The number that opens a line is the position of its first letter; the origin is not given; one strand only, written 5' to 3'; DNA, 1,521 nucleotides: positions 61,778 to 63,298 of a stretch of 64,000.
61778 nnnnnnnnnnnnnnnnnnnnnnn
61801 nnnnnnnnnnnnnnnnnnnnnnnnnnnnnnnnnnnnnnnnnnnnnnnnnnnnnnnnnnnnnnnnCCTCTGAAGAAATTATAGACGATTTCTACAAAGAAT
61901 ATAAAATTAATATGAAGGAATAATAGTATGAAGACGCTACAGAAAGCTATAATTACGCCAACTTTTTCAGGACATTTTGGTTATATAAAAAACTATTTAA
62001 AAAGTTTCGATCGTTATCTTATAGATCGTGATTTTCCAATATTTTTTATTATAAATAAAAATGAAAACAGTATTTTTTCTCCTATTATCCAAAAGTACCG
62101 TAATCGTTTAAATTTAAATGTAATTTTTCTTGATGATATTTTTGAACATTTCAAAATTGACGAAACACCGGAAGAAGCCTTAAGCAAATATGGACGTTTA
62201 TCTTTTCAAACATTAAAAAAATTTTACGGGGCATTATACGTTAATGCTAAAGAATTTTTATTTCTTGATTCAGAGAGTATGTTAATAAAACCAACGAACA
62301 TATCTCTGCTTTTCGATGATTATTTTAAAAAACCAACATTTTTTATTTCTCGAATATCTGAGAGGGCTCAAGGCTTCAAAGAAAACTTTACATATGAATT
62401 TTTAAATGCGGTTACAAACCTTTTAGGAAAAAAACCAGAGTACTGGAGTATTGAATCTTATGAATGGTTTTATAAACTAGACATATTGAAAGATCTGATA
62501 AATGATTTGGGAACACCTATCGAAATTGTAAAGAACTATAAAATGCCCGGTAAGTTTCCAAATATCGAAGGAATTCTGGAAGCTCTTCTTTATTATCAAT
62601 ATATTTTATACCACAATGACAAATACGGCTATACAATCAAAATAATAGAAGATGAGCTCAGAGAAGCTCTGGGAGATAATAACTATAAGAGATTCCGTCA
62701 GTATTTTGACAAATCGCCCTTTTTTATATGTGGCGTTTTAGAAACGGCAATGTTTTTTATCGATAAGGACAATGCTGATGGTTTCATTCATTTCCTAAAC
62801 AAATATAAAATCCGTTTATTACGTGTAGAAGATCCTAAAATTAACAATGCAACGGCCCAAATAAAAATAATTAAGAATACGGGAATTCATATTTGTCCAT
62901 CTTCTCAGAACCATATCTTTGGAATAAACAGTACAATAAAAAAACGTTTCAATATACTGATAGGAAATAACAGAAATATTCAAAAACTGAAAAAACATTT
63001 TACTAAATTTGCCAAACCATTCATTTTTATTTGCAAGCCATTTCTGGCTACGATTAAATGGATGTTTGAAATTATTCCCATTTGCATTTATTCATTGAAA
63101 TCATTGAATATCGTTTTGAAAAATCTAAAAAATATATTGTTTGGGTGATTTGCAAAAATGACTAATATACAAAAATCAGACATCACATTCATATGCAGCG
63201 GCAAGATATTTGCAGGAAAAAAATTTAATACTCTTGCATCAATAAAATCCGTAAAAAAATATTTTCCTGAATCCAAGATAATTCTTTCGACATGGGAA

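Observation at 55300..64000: Low-GC, single-strand glycan-modification island downstream of bamE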

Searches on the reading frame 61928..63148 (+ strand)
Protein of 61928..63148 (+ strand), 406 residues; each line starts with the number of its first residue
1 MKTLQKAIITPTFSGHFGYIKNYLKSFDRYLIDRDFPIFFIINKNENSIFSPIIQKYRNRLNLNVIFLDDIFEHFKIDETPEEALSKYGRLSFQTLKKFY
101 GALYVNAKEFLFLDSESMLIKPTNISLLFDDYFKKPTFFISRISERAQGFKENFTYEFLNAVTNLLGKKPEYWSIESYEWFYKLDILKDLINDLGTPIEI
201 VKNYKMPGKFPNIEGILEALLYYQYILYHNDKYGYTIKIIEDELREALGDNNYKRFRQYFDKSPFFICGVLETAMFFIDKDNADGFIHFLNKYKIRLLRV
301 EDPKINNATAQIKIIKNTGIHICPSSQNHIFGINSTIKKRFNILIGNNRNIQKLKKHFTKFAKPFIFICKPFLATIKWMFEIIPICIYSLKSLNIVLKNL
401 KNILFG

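Call 3: search_protein_families(library=pfam, proteins=[window:61928-63148:+], max_evalue=0.01)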
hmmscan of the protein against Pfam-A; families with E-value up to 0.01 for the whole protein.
window:61928-63148:+ (406 aa): 0 families

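Call 7: search_protein_families(library=ncbifam, proteins=[window:61928-63148:+], max_evalue=0.01)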
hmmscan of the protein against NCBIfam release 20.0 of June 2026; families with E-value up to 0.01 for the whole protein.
window:61928-63148:+ (406 aa): 0 families

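Call 9: find_encoding_contigs(protein=window:61928-63148:+, flank=10000, max_places=6)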
Protein window:61928-63148:+ (406 aa): 11 contigs read that carry it; 6 places shown.
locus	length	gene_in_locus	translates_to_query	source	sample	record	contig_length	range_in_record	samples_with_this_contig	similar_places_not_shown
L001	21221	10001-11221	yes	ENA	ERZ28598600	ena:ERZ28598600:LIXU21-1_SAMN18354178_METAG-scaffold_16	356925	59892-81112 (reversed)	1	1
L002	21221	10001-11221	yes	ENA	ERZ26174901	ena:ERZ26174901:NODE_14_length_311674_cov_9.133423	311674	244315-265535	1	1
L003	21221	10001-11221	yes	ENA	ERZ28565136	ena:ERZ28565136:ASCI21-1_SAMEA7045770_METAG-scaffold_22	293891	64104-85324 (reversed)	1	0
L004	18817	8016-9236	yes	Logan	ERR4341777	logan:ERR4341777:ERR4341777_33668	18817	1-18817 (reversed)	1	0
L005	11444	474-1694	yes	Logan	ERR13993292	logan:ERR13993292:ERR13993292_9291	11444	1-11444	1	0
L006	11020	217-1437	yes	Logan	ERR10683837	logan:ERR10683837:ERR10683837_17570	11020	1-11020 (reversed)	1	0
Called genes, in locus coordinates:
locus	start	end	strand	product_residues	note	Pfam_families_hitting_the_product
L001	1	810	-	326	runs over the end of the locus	PF08392:FAE1_CUT1_RppA, PF00108:Thiolase_N, PF08545:ACP_syn_III, PF08541:ACP_syn_III_C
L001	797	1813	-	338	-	PF02504:FA_synthesis, PF01515:PTA_PTB (weak)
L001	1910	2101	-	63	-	PF01783:Ribosomal_L32p, PF13248:Zn_ribbon_3 (weak)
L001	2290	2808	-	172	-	PF02620:YceD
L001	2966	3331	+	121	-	PF04355:BamE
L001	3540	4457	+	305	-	-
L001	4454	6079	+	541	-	PF01636:APH (weak)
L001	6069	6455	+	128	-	-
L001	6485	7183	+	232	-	PF00483:NTP_transferase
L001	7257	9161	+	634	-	-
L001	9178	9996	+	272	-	PF00132:Hexapep (weak)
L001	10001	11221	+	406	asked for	-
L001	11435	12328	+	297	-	PF07507:WavE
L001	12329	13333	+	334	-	PF07507:WavE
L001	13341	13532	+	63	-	-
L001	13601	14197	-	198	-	-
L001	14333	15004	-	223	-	-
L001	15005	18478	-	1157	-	PF17757:UvrB_inter, PF02559:CarD_TRCF_RID, PF00270:DEAD, PF04851:ResIII, PF00271:Helicase_C, PF03461:TRCF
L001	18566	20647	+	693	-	PF17191:RecG_wedge, PF01336:tRNA_anti-codon (weak), PF00270:DEAD, PF04851:ResIII, PF00271:Helicase_C, PF19833:RecG_dom3_C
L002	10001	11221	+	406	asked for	-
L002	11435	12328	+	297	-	PF07507:WavE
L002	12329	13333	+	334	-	PF07507:WavE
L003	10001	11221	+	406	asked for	-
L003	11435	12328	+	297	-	PF07507:WavE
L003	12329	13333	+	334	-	PF07507:WavE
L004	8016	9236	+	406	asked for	-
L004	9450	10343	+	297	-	PF07507:WavE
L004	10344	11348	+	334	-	PF07507:WavE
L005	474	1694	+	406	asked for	-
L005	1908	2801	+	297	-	PF07507:WavE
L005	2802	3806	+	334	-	PF07507:WavE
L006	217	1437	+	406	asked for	-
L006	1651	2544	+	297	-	PF07507:WavE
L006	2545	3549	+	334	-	PF07507:WavE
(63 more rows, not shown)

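Call 19: search_solved_structures(query=L001:7257-9161:+, max_evalue=1)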
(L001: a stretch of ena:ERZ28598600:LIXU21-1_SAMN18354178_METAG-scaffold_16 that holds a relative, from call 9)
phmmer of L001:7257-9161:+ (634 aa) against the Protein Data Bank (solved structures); distinct sequences matched with E-value up to 1: 0.

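Call 20: search_solved_structures(query=window:61928-63148:+, max_evalue=1)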
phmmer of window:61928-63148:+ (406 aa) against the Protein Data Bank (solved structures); distinct sequences matched with E-value up to 1: 1.
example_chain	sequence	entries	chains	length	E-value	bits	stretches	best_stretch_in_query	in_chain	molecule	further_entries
6ynx_b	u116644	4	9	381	0.1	14.9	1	38-107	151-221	subunit b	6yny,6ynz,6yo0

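Call 23: find_homologous_proteins(query=L001:7185-9161:+, max_evalue=0.001)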
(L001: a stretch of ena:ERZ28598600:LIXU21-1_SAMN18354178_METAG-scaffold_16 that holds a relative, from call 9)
Query L001:7185-9161:+ (658 aa): 38 proteins with E <= 0.001 among 8000 candidates.
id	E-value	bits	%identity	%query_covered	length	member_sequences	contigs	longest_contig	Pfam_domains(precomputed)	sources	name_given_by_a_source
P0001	0.0e+0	1513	99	100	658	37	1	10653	-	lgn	-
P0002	5.0e-177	609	45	99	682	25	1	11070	-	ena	-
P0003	2.5e-160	553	44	99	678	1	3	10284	-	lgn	-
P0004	6.0e-159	549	44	99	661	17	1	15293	-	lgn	-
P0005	3.4e-147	510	42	99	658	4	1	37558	-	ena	-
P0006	8.3e-140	486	41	99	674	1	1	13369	-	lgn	-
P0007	1.6e-126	442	40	99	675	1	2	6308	-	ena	-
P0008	1.2e-125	439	38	99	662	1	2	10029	-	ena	-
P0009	2.7e-100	355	36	89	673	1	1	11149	-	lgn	-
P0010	1.0e-99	353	43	62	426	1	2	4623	-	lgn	-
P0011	1.6e-95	339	34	89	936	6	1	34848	-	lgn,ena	-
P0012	1.5e-92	329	34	89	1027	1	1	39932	PF13641.13,PF00535.33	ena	-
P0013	3.4e-92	328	33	83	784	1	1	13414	-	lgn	-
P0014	2.0e-91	326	34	89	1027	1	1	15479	PF13641.13,PF00535.33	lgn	-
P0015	3.7e-91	325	32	89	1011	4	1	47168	PF10111.15,PF13641.13,PF00535.33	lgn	-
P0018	4.7e-89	318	33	89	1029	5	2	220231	PF10111.15,PF13641.13,PF00535.33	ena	-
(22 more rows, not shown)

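Call 24: find_encoding_contigs(protein=P0005, flank=10000, max_places=2)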
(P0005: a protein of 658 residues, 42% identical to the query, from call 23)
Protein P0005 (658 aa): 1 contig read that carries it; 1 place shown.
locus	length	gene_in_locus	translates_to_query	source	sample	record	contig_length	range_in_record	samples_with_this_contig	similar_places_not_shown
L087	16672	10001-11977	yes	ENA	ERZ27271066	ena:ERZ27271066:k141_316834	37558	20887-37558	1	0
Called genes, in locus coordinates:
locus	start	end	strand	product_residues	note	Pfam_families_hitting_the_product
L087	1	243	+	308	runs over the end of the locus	PF01656:CbiA (faint), PF02881:SRP54_N, PF00448:SRP54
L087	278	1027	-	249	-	-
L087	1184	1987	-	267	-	PF03799:FtsQ_DivIB_C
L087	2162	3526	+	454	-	-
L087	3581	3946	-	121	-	-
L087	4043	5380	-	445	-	PF01406:tRNA-synt_1e, PF09334:tRNA-synt_1g (weak)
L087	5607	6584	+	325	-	PF00535:Glycos_transf_2, PF10111:Glyco_tranf_2_2, PF13641:Glyco_tranf_2_3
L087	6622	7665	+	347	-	PF07507:WavE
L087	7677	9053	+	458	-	PF00702:Hydrolase, PF13419:HAD_2, PF00483:NTP_transferase, PF12804:NTP_transf_3 (weak)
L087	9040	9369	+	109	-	-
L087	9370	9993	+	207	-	-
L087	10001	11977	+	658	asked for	-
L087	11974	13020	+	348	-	PF07507:WavE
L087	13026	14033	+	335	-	PF01501:Glyco_transf_8, PF18404:Glyco_transf_24 (weak)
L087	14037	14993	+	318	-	-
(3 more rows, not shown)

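Call 25: find_encoding_contigs(protein=P0018, flank=10000, max_places=2)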
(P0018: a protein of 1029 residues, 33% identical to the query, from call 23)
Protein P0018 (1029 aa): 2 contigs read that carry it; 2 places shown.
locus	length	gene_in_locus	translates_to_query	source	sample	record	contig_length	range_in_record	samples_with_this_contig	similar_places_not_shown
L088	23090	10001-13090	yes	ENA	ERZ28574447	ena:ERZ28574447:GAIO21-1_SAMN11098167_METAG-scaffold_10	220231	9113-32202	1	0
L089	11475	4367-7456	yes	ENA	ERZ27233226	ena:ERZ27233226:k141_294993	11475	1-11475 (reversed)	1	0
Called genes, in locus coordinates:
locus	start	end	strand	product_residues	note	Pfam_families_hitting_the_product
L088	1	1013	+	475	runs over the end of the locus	PF06074:Portal_Mu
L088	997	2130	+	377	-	PF00145:DNA_methylase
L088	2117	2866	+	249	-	PF04233:Phage_Mu_F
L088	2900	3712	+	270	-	PF02086:MethyltransfD12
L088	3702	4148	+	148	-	PF05069:Phage_tail_S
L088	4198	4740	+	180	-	PF00589:Phage_integrase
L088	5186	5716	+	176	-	PF00589:Phage_integrase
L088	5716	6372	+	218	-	-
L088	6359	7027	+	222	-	PF00702:Hydrolase, PF13419:HAD_2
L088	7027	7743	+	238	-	PF00483:NTP_transferase (weak)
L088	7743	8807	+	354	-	PF01757:Acyl_transf_3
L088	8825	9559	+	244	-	PF00483:NTP_transferase, PF12804:NTP_transf_3 (weak)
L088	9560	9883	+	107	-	-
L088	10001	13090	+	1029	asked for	PF00535:Glycos_transf_2, PF10111:Glyco_tranf_2_2, PF13641:Glyco_tranf_2_3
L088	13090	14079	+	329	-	-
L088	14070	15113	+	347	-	PF07507:WavE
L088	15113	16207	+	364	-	PF07507:WavE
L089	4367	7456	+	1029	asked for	PF00535:Glycos_transf_2, PF10111:Glyco_tranf_2_2, PF13641:Glyco_tranf_2_3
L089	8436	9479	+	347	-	PF07507:WavE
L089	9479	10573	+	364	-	PF07507:WavE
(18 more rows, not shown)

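Call 26: find_encoding_contigs(protein=P0002, flank=10000, max_places=2)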
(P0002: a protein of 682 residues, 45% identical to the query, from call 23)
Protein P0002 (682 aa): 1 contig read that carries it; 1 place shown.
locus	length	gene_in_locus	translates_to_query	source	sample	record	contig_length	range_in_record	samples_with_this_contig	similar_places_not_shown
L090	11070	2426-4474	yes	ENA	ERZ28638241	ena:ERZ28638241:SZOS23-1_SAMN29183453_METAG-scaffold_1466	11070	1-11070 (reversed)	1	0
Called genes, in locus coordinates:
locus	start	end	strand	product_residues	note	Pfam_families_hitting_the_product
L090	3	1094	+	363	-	?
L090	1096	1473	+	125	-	-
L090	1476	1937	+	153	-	-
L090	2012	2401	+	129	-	-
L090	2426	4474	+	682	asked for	-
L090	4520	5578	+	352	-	PF04055:Radical_SAM, PF13353:Fer4_12 (weak)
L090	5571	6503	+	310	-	-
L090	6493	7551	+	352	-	PF00535:Glycos_transf_2, PF10111:Glyco_tranf_2_2, PF13506:Glyco_transf_21 (faint), PF13641:Glyco_tranf_2_3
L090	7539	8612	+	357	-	PF07507:WavE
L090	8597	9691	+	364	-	PF07507:WavE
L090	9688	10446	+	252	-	-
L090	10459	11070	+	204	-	?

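Call 27: search_protein_families(library=pfam, proteins=[window:61928-63148:+, L001:12329-13333:+, L001:13601-14197:-, L001:14333-15004:-, L001:13341-13532:+], max_evalue=10)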
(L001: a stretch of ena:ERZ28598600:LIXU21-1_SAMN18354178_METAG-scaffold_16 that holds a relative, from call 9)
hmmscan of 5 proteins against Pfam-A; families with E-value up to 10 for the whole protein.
window:61928-63148:+ (406 aa): 2 families
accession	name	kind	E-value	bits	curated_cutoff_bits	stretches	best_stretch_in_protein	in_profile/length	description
PF09902.14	DUF2129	-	0.075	13.5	22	1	83-109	15-41/70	Uncharacterized protein conserved in bacteria (DUF2129)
PF18330.7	Lig_C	-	0.088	13.2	25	1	334-363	60-89/125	Ligase Pab1020 C-terminal region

L001:12329-13333:+ (334 aa): 1 family
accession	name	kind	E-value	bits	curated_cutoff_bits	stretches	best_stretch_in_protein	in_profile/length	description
PF07507.16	WavE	-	2.8e-42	145.5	27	1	7-277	1-283/305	WavE lipopolysaccharide synthesis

L001:13601-14197:- (198 aa): 0 families

L001:14333-15004:- (223 aa): 2 families
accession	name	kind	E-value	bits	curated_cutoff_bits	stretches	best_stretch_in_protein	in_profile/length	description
PF05099.18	TerB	-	0.013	16.2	24.4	1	131-212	24-106/118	Tellurite resistance protein TerB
PF24569.1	CFAP161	-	0.19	11.6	27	1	9-41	195-227/245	Cilia- and flagella-associated protein 161-like domain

L001:13341-13532:+ (63 aa): 0 families

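Call 35: predict_structure(alignment_id=A1)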
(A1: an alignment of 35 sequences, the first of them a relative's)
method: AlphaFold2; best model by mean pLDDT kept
length: 658 residues; sequences in the alignment: 35
mean_pLDDT: 90.6   pTM: 0.86
mean pLDDT of the five models: 90.6, 90.3, 88.8, 88.4, 86.8
residues with pLDDT >= 90: 484; 70-90: 130; 50-70: 39; < 50: 5
segments of 3 or more residues with pLDDT < 50: 1-4
pLDDT, mean of each block of 10 residues (from residue 1): 72 98 98 98 94 88 88 98 95 87 97 96 96 97 97 98 94 97 96 95 94 87 71 93 94 96 97 98 97 95 97 96 97 95 84 94 91 94 88 78 89 94 95 88 93 83 86 91 89 96 98 96 95 95 92 97 84 97 97 89 64 70 58 74 72 83
secondary structure, 60 per line:
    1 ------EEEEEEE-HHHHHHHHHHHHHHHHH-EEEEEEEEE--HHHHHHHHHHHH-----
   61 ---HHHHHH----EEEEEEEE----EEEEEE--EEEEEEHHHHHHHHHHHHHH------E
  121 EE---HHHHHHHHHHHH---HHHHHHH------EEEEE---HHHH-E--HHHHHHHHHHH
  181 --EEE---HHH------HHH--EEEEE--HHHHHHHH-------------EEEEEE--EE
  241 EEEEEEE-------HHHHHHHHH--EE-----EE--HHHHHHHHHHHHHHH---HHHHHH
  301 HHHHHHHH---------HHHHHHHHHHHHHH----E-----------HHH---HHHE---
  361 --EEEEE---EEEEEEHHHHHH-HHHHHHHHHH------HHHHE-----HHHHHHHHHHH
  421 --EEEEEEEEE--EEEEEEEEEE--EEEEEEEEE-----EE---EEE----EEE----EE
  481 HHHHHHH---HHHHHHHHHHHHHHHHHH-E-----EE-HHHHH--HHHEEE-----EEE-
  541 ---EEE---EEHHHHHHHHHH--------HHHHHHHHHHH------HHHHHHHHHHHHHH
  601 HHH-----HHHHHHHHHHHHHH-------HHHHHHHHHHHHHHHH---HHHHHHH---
elements in order: E7-13 H15-31 E33-41 H44-55 H64-69 E74-81 E86-91 E94-99 H100-113 E120-122 H126-137 H141-147 E154-158 H162-165 H170-180 E183-185 E203-207 H210-217 E231-236 E239-247 H255-263 H277-291 H295-308 H318-331 E363-367 E371-376 H377-382 H384-393 H400-403 H410-420 E423-431 E434-443 E446-454 E465-467 E472-474 H481-487 H491-508 H519-523 E529-531 E537-539 E544-546 H552-561 H570-580 H587-603 H609-622 H630-645 H649-655

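Call 43: fold_search(model_id=the predicted structure, library=pdb)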
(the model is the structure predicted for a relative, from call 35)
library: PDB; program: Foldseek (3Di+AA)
matches with E <= 10: 592; with E <= 0.001: 3
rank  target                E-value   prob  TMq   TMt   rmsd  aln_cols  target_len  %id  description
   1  4and_B                6.3e-04  1.00  0.14  0.57   4.9       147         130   19  CRYSTAL FORM II OF THE D93N MUTANT OF NUCLEOSIDE DIPHOSPHATE KINASE FROM MYCOBACTERIUM TUBERCULOSIS (released 2013-03-13)
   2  4anc                  7.4e-04  1.00  0.13  0.55   5.6       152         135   18  CRYSTAL FORM I OF THE D93N MUTANT OF NUCLEOSIDE DIPHOSPHATE KINASE FROM MYCOBACTERIUM TUBERCULOSIS (released 2013-03-13)
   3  9fqr_HY               7.8e-04  1.00  0.15  0.42   4.1       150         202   17  96-nm repeat of axonemal doublet microtubules from bovine sperm (released 2025-03-26)
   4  3vgv_J                1.0e-03  1.00  0.14  0.64   4.1       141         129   16  E134A mutant nucleoside diphosphate kinase derived from Halomonas sp. 593 (released 2012-07-11)
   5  3ztq_A                1.0e-03  1.00  0.14  0.55   4.6       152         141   14  Hexagonal crystal form P61 of the Aquifex aeolicus nucleoside diphosphate kinase (released 2012-02-29)
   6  2nck_R                1.2e-03  1.00  0.14  0.52   6.2       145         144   16  CRYSTAL STRUCTURE OF MYXOCOCCUS XANTHUS NUCLEOSIDE DIPHOSPHATE KINASE AND ITS INTERACTION WITH A NUCLEOTIDE SUBSTRATE  (released 1994-01-31)
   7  9fqr_HX               1.2e-03  1.00  0.14  0.39   7.0       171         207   15  96-nm repeat of axonemal doublet microtubules from bovine sperm (released 2025-03-26)
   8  4ane_B                1.3e-03  1.00  0.13  0.56   5.8       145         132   18  R80N MUTANT OF NUCLEOSIDE DIPHOSPHATE KINASE FROM MYCOBACTERIUM TUBERCULOSIS (released 2013-03-13)
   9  7jrj_K                1.4e-03  1.00  0.14  0.50   5.5       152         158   12  Chlamydomonas reinhardtii radial spoke head and neck (recombinant) (released 2020-12-16)
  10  2hur_A                1.5e-03  1.00  0.14  0.54   6.1       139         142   12  Escherichia coli nucleoside diphosphate kinase (released 2007-04-10)
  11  8wzb_E                1.5e-03  1.00  0.13  0.38   5.7       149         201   17  RS head-neck monomer (released 2024-02-07)
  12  3ena_A                1.5e-03  1.00  0.13  0.51   6.3       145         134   18  Crystal structure of the mimivirus NDK +Kpn-N62L-R107G triple mutant complexed with dGDP (released 2009-08-11)
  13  5x00_A                1.6e-03  1.00  0.14  0.61   4.2       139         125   14  Nucleoside Diphosphate Kinase from Vibrio cholerae is a Thermolabile Type II tetramer (released 2018-01-31)
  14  8j07_X                1.6e-03  1.00  0.14  0.41   5.9       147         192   17  96nm repeat of human respiratory doublet microtubule and associated axonemal complexes (released 2023-07-26)
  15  3evw_C                1.7e-03  1.00  0.14  0.55   4.6       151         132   17  Crystal structure of the Mimivirus NDK R107G mutant complexed with dTDP (released 2009-08-11)
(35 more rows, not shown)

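Call 66: find_encoding_contigs(protein=window:61928-63148:+, flank=3000, max_places=10)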
Protein window:61928-63148:+ (406 aa): 11 contigs read that carry it; 6 places shown.
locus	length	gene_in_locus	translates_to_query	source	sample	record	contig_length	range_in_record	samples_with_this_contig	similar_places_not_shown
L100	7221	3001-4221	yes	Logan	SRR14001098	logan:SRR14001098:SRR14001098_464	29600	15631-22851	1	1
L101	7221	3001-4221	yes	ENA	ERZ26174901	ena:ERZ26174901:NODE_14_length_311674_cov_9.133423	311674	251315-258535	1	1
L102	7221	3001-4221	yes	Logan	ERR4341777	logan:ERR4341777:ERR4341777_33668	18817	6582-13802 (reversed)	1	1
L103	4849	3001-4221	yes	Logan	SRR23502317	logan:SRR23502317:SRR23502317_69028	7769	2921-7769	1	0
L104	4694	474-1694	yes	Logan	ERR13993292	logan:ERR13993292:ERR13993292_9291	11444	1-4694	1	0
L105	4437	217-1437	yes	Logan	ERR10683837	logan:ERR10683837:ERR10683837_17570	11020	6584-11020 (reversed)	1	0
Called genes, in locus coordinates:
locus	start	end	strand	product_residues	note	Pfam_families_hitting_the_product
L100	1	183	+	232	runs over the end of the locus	PF00483:NTP_transferase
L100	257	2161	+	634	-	-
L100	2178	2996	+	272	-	PF00132:Hexapep (weak)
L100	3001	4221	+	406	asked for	-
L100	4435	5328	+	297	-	PF07507:WavE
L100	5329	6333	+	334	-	PF07507:WavE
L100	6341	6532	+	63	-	-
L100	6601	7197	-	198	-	-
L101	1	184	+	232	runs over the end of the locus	PF00483:NTP_transferase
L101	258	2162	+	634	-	-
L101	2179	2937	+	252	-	PF00132:Hexapep (weak)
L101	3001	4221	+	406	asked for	-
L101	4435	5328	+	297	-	PF07507:WavE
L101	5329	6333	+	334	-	PF07507:WavE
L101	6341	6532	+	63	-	-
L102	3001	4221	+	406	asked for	-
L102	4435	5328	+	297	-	PF07507:WavE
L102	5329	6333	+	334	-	PF07507:WavE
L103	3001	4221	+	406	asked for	-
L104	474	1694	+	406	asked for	-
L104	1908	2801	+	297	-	PF07507:WavE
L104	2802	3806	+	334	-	PF07507:WavE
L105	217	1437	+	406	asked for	-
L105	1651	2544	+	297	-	PF07507:WavE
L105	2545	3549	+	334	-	PF07507:WavE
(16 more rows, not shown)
